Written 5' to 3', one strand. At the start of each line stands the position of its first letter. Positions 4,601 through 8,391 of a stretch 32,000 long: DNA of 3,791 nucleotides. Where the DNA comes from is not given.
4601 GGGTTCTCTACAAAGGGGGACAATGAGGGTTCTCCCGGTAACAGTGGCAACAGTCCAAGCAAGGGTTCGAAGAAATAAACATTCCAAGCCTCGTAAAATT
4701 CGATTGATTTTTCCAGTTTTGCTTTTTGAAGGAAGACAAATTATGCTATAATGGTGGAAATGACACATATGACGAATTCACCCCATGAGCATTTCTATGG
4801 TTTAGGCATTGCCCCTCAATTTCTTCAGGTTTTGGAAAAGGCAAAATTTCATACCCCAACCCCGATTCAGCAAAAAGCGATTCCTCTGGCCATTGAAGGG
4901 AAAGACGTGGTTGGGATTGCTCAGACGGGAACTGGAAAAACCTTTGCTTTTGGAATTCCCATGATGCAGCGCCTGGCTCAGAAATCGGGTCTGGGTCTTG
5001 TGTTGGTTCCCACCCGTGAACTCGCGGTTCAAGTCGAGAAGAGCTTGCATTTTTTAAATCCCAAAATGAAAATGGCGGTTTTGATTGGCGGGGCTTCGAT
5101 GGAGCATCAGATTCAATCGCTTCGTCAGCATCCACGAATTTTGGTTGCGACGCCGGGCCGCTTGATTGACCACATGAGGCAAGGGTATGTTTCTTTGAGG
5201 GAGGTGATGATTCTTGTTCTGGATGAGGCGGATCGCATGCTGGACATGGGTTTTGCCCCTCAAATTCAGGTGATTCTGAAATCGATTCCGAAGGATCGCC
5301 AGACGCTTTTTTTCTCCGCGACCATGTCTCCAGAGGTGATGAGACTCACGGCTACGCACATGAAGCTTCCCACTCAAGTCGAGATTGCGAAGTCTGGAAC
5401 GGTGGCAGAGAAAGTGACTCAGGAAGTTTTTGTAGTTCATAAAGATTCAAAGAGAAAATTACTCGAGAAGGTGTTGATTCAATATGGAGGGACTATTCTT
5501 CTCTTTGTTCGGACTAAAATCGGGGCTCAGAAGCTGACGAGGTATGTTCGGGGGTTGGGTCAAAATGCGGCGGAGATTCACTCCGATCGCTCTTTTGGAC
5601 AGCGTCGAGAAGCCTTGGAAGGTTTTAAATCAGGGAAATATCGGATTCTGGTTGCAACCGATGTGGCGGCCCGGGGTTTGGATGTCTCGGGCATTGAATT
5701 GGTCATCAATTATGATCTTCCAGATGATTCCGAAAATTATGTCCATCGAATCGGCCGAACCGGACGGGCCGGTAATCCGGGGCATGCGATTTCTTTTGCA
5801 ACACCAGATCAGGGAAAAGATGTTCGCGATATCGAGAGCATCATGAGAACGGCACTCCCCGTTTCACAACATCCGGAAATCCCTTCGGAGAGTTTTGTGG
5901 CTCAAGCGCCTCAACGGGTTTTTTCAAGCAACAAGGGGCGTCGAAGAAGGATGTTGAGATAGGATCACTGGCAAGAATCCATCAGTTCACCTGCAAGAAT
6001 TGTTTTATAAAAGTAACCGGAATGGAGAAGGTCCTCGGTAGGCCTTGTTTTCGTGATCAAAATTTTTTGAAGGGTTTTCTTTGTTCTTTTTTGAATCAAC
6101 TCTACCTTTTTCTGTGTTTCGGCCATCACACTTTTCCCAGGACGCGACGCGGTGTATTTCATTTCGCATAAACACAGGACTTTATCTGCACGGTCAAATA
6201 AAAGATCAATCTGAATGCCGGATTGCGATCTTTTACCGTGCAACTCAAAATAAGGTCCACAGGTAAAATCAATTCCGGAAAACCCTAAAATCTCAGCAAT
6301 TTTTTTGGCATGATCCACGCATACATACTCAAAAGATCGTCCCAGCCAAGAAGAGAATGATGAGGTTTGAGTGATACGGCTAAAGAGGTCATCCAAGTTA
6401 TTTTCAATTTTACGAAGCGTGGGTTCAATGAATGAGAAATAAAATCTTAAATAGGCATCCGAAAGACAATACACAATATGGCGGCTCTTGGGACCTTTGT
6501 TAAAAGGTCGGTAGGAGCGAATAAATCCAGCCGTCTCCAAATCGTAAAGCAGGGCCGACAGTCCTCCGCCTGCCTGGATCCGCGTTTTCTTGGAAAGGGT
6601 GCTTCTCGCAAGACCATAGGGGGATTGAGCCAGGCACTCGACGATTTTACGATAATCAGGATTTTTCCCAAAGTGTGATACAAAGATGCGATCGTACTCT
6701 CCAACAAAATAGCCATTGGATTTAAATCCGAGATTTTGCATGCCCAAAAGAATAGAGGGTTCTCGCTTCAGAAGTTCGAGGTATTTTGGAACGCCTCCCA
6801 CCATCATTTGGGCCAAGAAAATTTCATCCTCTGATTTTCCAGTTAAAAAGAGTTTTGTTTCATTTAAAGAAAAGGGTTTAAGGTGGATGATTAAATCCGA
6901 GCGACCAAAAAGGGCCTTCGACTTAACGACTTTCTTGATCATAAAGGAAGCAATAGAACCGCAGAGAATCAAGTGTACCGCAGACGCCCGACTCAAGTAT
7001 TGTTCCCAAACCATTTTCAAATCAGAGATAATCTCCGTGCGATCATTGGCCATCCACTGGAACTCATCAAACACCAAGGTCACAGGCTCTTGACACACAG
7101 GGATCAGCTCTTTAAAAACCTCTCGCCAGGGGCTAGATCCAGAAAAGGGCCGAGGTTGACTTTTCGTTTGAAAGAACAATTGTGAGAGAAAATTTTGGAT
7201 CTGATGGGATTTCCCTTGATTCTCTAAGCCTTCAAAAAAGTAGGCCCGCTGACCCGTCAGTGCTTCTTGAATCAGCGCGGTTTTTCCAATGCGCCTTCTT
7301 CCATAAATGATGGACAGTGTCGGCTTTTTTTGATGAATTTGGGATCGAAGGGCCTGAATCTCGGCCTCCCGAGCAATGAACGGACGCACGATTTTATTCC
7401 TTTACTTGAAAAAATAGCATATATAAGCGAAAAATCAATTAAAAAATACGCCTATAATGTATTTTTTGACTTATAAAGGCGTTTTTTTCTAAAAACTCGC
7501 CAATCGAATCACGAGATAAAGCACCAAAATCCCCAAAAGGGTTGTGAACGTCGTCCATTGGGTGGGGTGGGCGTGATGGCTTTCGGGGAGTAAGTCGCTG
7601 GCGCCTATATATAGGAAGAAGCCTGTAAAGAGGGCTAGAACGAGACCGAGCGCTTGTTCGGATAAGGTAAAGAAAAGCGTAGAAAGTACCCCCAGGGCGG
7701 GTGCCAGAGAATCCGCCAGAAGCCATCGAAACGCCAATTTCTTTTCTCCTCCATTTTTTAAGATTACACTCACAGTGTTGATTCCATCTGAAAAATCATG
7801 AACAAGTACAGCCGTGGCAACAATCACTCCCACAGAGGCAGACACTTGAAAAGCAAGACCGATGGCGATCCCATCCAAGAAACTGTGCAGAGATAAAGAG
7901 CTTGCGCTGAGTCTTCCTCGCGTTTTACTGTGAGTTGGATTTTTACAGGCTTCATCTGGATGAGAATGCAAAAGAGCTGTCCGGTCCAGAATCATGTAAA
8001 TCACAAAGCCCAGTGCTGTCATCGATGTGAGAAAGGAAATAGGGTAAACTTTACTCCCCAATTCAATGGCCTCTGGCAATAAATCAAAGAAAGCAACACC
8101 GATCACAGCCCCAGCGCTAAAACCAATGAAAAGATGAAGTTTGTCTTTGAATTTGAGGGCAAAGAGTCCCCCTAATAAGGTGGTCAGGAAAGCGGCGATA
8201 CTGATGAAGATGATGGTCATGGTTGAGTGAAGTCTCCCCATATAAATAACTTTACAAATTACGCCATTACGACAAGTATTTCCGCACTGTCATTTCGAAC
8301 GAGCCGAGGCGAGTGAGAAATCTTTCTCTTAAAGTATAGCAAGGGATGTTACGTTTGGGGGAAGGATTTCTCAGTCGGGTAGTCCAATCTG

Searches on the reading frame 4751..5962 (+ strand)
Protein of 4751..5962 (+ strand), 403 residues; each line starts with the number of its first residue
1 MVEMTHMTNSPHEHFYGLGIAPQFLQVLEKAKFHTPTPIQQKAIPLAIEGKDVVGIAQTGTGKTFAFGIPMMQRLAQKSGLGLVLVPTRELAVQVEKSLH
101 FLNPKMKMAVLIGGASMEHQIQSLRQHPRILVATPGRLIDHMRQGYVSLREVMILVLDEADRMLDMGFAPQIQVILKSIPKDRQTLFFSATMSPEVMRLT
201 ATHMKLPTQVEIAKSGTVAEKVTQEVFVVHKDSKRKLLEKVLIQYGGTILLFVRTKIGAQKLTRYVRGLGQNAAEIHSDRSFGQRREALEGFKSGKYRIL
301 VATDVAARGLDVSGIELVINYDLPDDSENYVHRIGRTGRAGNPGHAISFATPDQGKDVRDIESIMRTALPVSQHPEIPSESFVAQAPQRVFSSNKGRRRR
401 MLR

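Call 6: search_protein_families(library=pfam, proteins=[window:4751-5962:+], max_evalue=0.001)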
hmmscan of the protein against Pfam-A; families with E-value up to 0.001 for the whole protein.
window:4751-5962:+ (403 aa): 3 families
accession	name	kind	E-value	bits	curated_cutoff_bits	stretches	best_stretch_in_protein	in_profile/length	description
PF00270.35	DEAD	-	2.2e-48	164.6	26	1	37-197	1-165/167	DEAD/DEAH box helicase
PF00271.37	Helicase_C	-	2.6e-30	105.3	23.5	1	234-341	2-110/110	Helicase conserved C-terminal domain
PF04851.21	ResIII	-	3.2e-08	34.1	22.5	1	51-192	24-162/164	Type III restriction enzyme, res subunit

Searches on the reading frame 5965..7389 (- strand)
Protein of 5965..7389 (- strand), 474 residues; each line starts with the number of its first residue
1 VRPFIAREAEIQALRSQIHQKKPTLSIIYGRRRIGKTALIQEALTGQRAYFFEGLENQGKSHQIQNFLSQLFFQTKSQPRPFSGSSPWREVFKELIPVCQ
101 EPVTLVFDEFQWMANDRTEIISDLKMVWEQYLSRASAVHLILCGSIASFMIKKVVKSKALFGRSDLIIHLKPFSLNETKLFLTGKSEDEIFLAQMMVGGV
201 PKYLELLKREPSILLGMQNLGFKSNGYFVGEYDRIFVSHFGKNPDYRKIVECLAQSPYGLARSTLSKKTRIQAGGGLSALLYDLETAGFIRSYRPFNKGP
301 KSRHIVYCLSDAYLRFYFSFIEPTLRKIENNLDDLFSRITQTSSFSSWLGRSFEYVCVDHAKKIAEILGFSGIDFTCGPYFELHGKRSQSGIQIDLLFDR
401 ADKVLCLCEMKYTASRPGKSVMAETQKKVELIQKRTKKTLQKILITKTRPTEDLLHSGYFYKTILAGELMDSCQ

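Call 6: search_protein_families(library=pfam, proteins=[window:5965-7389:-], max_evalue=0.001)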
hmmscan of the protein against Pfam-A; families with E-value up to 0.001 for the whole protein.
window:5965-7389:- (474 aa): 5 families
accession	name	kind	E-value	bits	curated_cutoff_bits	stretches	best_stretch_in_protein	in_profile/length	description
PF01637.24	ATPase_2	-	4e-15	56.7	33.2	1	4-206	1-224/225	ATPase domain predominantly from Archaea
PF13191.12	AAA_16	-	2e-07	32.1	32.6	1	3-124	1-155/167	AAA ATPase domain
PF13173.12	AAA_14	-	3.9e-07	30.6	27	1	25-177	4-127/129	AAA domain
PF13401.12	AAA_22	-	1.1e-05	26.2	27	1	23-145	5-123/130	AAA domain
PF03008.20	DUF234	-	0.00078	20.2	22.5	0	317-414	1-91/100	Archaea bacterial proteins of unknown function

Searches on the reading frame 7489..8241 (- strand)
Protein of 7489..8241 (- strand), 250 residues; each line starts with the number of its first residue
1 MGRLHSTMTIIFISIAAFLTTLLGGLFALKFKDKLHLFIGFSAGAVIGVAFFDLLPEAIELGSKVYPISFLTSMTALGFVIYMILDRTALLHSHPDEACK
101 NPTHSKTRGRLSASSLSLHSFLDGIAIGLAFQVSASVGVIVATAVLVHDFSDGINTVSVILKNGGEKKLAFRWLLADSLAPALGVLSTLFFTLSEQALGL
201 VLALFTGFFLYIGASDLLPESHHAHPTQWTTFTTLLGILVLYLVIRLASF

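Call 33: search_protein_families(library=pfam, proteins=[window:7489-8241:-], max_evalue=0.01)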
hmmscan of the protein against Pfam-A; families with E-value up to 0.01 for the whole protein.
window:7489-8241:- (250 aa): 2 families
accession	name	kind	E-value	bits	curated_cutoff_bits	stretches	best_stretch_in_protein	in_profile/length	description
PF02535.28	Zip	-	1.5e-22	80.7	35.1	2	100-239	169-313/323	ZIP Zinc transporter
PF13886.12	TM7S3_TM198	-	0.0089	16.2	29.2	1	11-91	52-133/199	TM7S3/TM198-like domain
